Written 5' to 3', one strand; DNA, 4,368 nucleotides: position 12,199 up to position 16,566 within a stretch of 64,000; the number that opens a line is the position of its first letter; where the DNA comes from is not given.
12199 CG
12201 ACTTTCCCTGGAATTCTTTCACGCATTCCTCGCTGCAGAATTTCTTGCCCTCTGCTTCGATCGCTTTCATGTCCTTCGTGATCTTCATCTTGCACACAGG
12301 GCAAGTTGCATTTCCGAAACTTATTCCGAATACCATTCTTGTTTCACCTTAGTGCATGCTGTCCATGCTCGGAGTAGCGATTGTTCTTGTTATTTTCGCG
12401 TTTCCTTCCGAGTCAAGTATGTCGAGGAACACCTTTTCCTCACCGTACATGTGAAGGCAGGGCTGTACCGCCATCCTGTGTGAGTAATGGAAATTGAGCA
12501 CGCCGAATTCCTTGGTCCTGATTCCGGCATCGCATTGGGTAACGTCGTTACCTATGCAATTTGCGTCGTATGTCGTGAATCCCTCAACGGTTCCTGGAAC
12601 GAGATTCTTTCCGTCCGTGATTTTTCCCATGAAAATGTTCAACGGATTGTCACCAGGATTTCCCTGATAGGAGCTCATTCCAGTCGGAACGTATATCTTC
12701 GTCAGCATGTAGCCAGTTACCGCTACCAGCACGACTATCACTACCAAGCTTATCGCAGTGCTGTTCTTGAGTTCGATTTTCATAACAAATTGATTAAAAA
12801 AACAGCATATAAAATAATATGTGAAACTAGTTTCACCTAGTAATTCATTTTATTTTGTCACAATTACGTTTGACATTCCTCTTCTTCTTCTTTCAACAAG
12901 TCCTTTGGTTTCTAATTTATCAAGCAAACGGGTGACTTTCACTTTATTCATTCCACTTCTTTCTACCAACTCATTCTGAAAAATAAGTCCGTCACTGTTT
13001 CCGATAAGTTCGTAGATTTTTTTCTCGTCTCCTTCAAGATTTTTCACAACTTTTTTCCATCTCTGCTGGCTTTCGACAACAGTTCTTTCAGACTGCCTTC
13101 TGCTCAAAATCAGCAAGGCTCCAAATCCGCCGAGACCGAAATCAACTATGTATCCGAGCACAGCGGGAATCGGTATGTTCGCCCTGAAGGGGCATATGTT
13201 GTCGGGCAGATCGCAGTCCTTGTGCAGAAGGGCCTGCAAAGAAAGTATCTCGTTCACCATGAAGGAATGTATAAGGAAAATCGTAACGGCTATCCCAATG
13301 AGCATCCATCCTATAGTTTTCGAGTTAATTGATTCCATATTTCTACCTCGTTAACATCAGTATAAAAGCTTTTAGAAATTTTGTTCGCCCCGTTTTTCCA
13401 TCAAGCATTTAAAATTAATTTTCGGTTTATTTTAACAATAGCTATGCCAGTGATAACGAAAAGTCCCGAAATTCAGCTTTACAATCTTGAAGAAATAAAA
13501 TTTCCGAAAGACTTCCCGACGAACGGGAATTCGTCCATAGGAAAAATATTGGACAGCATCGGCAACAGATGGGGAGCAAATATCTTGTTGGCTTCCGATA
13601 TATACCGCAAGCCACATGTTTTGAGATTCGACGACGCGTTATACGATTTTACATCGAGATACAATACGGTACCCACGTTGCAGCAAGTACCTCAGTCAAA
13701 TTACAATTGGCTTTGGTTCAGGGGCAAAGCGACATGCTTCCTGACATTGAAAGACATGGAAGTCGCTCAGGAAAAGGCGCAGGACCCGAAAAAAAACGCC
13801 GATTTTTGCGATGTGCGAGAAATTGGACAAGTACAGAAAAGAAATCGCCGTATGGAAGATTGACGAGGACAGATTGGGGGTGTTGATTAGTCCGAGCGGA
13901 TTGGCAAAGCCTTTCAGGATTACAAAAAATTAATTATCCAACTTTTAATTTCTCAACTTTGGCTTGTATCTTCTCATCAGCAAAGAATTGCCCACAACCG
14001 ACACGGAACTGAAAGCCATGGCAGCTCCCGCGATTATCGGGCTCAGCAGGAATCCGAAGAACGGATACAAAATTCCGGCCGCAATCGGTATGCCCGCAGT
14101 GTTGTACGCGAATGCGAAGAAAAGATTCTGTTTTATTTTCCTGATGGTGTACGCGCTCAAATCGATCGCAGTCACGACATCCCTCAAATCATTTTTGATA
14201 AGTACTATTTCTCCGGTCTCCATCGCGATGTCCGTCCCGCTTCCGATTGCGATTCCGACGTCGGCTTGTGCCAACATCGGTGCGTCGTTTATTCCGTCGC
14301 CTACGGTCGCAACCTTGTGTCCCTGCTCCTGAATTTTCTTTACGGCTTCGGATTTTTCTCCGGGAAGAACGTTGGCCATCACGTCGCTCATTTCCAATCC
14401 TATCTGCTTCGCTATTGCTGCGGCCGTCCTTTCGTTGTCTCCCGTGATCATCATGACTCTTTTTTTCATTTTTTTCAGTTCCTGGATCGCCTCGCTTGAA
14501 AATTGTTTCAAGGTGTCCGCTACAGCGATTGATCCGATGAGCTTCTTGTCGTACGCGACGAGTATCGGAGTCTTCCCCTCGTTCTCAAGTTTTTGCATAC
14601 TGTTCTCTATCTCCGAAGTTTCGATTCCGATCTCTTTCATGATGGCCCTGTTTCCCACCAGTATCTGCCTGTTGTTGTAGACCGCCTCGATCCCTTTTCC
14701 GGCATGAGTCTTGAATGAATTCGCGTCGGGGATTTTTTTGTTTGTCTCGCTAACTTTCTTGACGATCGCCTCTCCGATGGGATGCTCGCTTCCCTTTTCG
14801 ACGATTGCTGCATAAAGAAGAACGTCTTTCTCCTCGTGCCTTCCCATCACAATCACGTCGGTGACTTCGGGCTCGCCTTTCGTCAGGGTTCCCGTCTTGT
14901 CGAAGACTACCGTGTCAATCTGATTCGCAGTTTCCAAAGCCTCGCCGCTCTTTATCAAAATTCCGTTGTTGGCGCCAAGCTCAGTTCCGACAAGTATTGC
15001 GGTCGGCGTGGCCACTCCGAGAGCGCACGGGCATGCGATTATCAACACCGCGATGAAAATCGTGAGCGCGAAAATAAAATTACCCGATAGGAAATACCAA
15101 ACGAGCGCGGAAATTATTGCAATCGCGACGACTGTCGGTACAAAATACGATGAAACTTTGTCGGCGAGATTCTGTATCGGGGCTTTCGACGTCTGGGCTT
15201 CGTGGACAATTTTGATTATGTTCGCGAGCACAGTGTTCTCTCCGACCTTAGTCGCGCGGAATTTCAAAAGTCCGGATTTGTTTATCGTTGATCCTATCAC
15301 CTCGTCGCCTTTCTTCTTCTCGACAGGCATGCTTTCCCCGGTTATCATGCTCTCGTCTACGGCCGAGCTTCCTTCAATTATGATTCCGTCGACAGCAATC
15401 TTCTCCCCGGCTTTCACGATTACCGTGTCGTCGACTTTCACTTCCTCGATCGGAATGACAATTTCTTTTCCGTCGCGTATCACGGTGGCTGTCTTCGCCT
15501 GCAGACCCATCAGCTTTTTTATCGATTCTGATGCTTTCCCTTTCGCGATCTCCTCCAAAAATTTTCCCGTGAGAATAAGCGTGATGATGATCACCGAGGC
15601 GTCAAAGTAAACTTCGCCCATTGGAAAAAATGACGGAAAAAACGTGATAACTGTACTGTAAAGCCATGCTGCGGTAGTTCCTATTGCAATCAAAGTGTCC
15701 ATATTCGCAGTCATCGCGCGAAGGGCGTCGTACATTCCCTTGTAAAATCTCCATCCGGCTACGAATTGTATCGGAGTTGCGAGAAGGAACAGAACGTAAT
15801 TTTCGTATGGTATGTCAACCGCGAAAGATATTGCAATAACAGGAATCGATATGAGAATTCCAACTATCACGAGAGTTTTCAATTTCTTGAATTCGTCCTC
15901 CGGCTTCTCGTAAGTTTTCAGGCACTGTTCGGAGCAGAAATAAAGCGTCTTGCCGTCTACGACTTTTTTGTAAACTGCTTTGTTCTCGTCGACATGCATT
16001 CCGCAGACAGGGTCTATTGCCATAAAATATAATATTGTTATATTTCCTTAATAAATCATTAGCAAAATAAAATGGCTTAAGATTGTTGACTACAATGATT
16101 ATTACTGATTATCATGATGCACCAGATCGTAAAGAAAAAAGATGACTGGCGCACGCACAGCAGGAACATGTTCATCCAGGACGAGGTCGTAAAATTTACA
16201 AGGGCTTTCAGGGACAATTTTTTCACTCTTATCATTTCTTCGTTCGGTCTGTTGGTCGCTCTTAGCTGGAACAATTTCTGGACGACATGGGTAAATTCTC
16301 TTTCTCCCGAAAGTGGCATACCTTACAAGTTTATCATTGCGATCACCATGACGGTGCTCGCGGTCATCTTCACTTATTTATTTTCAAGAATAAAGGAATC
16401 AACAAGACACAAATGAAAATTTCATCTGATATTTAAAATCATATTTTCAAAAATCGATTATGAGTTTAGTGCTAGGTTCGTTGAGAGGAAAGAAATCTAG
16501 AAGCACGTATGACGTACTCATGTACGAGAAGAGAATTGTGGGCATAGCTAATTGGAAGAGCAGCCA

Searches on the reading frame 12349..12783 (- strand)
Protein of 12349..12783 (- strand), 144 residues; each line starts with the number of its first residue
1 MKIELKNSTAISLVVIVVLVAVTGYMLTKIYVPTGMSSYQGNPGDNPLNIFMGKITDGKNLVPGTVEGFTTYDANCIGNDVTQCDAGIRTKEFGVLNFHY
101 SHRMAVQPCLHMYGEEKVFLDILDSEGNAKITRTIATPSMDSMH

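Call 21: search_protein_families(library=pfam, proteins=[window:12349-12783:-], max_evalue=0.1)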
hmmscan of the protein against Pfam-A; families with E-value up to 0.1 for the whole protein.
window:12349-12783:- (144 aa): 1 family
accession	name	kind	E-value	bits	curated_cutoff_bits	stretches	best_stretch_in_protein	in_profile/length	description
PF25807.1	Clarin-2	-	0.041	14.2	27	0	10-58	14-60/202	Clarin-2-like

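Call 59: search_protein_families(library=ncbifam, proteins=[window:12349-12783:-], max_evalue=0.01)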
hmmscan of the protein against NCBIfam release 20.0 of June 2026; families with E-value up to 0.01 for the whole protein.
window:12349-12783:- (144 aa): 0 families

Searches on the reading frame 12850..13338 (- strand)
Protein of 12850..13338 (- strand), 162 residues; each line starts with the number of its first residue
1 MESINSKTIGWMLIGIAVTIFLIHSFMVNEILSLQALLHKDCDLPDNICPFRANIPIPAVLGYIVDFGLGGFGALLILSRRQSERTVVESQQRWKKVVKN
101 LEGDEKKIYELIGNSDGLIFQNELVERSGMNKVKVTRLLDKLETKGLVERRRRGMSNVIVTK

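Call 21: search_protein_families(library=pfam, proteins=[window:12850-13338:-], max_evalue=0.1)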
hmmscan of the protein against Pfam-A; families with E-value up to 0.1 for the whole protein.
window:12850-13338:- (162 aa): 16 families
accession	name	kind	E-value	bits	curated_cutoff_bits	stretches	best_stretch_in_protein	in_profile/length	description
PF24034.1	DUF7343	-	3.1e-10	40.2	27.6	1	103-160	3-60/62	Domain of unknown function (DUF7343)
PF12802.13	MarR_2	-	3.2e-08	34.1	27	1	111-152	14-54/61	MarR family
PF01047.28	MarR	-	5.8e-07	29.7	24.6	1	111-152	11-51/59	MarR family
PF01978.25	TrmB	-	0.0003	21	25.6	1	122-153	26-57/68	Sugar-specific transcriptional regulator TrmB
PF09339.16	HTH_IclR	-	0.001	19.2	22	1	122-151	22-51/52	IclR helix-turn-helix domain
PF13545.12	HTH_Crp_2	-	0.0024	18.2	27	1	121-153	25-57/70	Crp-like helix-turn-helix domain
PF04182.18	B-block_TFIIIC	-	0.0039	17.7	22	1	119-153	19-53/73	B-block binding subunit of TFIIIC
PF13412.12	HTH_24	-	0.006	16.6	21.9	1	106-149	6-48/48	Winged helix-turn-helix DNA-binding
PF17782.7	DprA_WH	-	0.014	15.9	22.9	1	100-150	9-57/61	DprA winged helix domain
PF13730.12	HTH_36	-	0.015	15.5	25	1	123-148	30-55/55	Helix-turn-helix domain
PF00392.27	GntR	-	0.016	15.3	27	1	121-154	27-60/64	Bacterial regulatory proteins, gntR family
PF25213.1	HVO_A0261_N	-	0.026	14.9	35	1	121-153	27-59/86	HVO_A0261 N-terminal domain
PF01325.25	Fe_dep_repress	-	0.044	14.4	26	1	106-150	11-54/60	Iron dependent repressor, N-terminal DNA binding domain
PF02002.24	TFIIE_alpha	-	0.046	14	22.9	1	95-153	4-62/105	TFIIE alpha subunit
PF22665.2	DUF6293_C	-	0.048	14.5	27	1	118-159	45-88/101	DUF6293 C-terminal winged helix domain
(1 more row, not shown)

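Call 59: search_protein_families(library=ncbifam, proteins=[window:12850-13338:-], max_evalue=0.01)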
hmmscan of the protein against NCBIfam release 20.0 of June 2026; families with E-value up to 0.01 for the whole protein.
window:12850-13338:- (162 aa): 7 families
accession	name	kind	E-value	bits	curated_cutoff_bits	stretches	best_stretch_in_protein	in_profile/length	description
NF033788.1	HTH_metalloreg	subfamily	0.00073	19.3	55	1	122-155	29-62/77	metalloregulator ArsR/SmtB family transcription factor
NF040939.2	trans_reg_lrs14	equivalog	0.0018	18.3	90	1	100-153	18-71/103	Lrs14 family HTH-type transcriptional regulator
NF053606.1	Sta1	subfamily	0.0019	18.3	80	1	100-154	17-70/100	Sta1 family transcriptional regulator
NF003158.0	PRK04132.1-3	equivalog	0.0064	13.6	1750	1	97-157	809-868/1437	replication factor C small subunit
TIGR02018.2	his_ut_repres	equivalog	0.0076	15.6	220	1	120-158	25-63/226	histidine utilization transcriptional repressor HutC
NF042414.1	CLC_0170_fam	subfamily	0.0082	16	30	0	4-25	34-55/56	CLC_0170 family protein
NF003210.0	PRK04172.1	equivalog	0.0098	14.8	350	0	99-161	2-63/496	phenylalanine--tRNA ligase subunit alpha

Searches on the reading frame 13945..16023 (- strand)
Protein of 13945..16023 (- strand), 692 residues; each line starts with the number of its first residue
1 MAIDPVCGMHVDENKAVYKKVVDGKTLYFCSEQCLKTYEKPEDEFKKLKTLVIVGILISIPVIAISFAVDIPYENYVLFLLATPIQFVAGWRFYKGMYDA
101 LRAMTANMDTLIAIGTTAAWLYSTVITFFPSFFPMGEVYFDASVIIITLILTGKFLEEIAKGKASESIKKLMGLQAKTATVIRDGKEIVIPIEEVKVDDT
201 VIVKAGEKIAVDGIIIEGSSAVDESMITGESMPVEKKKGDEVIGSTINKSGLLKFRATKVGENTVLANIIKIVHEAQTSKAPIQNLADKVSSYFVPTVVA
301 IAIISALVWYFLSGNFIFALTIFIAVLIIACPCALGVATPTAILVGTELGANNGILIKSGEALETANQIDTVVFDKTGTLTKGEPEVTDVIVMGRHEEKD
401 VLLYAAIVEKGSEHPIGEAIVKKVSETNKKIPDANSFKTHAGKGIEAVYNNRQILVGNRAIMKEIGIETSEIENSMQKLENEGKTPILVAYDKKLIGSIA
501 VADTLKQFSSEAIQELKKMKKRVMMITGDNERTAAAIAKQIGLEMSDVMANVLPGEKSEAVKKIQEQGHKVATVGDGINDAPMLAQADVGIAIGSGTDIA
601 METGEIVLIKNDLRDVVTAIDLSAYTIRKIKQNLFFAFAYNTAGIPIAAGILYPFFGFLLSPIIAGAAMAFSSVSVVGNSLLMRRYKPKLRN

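Call 21: search_protein_families(library=pfam, proteins=[window:13945-16023:-], max_evalue=0.1)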
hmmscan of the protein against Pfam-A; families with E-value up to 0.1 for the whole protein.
window:13945-16023:- (692 aa): 9 families
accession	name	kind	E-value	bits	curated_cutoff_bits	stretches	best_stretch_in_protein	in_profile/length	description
PF00122.25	E1-E2_ATPase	-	1.9e-60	204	28.1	1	174-352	2-180/181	E1-E2 ATPase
PF00702.32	Hydrolase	-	2.6e-35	123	26.4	1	369-588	1-191/191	haloacid dehalogenase-like hydrolase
PF04945.19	YHS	-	9.5e-12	45.2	30.3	1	3-47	2-45/47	YHS domain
PF08282.18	Hydrolase_3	-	7.2e-07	29.6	20.9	1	562-613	197-248/255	haloacid dehalogenase-like hydrolase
PF13344.12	Hydrolase_6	-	0.019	15.4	27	0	508-575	18-87/101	Haloacid dehalogenase-like hydrolase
PF12710.13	HAD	-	0.025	15.4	27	1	509-584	87-188/189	haloacid dehalogenase-like hydrolase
PF06467.20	zf-FCS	-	0.059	13.6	22.4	0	22-38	23-39/39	MYM-type Zinc finger with FCS sequence motif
PF00900.26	Ribosomal_S4e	-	0.062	13.5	25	0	169-204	34-69/75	Ribosomal family S4e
PF24461.1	DUF7576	-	0.082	13.2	27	0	7-39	23-59/60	Family of unknown function (DUF7576)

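Call 59: search_protein_families(library=ncbifam, proteins=[window:13945-16023:-], max_evalue=0.01)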
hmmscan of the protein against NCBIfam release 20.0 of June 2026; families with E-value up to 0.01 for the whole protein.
window:13945-16023:- (692 aa): 32 families (the best 25 are shown)
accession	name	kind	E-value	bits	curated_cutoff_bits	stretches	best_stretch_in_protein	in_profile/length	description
TIGR01525.1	ATPase-IB_hvy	subfamily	3e-200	666.8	346.25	1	108-682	1-559/560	heavy metal translocating P-type ATPase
NF007952.0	PRK10671.1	equivalog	2e-199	664.7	1316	1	42-689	183-837/838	copper-exporting P-type ATPase CopA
TIGR01511.1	ATPase-IB1_Cu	subfamily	1.7e-189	631.2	397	1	89-684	1-542/542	copper-translocating P-type ATPase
TIGR01512.1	ATPase-IB2_Cd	subfamily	1.7e-124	416.2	313.5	2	142-461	20-306/494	cadmium family heavy metal-translocating P-type ATPase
NF008262.1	PRK11033.1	equivalog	2.4e-120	403.2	1005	1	139-638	191-689/731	zinc/cadmium/mercury/lead-transporting ATPase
NF033775.1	P_type_ZntA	exception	1.2e-109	367.6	1240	1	144-639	204-691/732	Zn(II)/Cd(II)/Pb(II) translocating P-type ATPase ZntA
TIGR01494.1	ATPase_P-type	subfamily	3e-97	326.1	62.3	1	146-651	2-463/478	HAD-IC family P-type ATPase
TIGR01497.1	kdpB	equivalog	4.7e-66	223.2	527.9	1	121-620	43-560/675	potassium-transporting ATPase subunit KdpB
TIGR01647.1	ATPase-IIIA_H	equivalog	1.3e-58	198.8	615.5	2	139-544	55-482/755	plasma-membrane proton-efflux P-type ATPase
NF010609.0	PRK14010.1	equivalog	1.1e-52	179.2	1323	1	121-609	43-544/673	K(+)-transporting ATPase subunit B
TIGR01517.1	ATPase-IIB_Ca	equivalog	4e-43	147.7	507.05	2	170-414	148-404/882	calcium-translocating P-type ATPase, PMCA-type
TIGR01657.1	P-ATPase-V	hypoth_equivalog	5.4e-36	123.6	618.25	4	139-238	192-292/1055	ATP13A2 family polyamine export P-type ATPase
TIGR01522.1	ATPase-IIA2_Ca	equivalog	6.7e-36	123.4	798.3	2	495-643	491-663/854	calcium-transporting P-type ATPase, PMR1-type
TIGR01116.1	ATPase-IIA1_Ca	equivalog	6.3e-33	113.9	703.4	2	494-632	456-607/799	calcium-translocating P-type ATPase, SERCA-type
TIGR01106.1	ATPase-IIC_X-K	subfamily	2.3e-30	105.2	946.1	2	102-389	68-364/997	Na,H/K antiporter P-type ATPase subunit alpha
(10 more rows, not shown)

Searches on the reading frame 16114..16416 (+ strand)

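Call 21: search_protein_families(library=pfam, proteins=[window:16114-16416:+], max_evalue=0.1)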
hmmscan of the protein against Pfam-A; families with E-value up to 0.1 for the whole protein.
window:16114-16416:+ (100 aa): 3 families
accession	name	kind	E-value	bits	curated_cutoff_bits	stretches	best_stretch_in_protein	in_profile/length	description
PF18898.5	DUF5654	-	9.2e-14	51.6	23.8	1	29-95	2-69/71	Family of unknown function (DUF5654)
PF04549.19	CD47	-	0.019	15.6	25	1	39-94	1-56/147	CD47 transmembrane region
PF00916.26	Sulfate_transp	-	0.02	14.1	23.2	1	15-92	140-212/380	Sulfate permease family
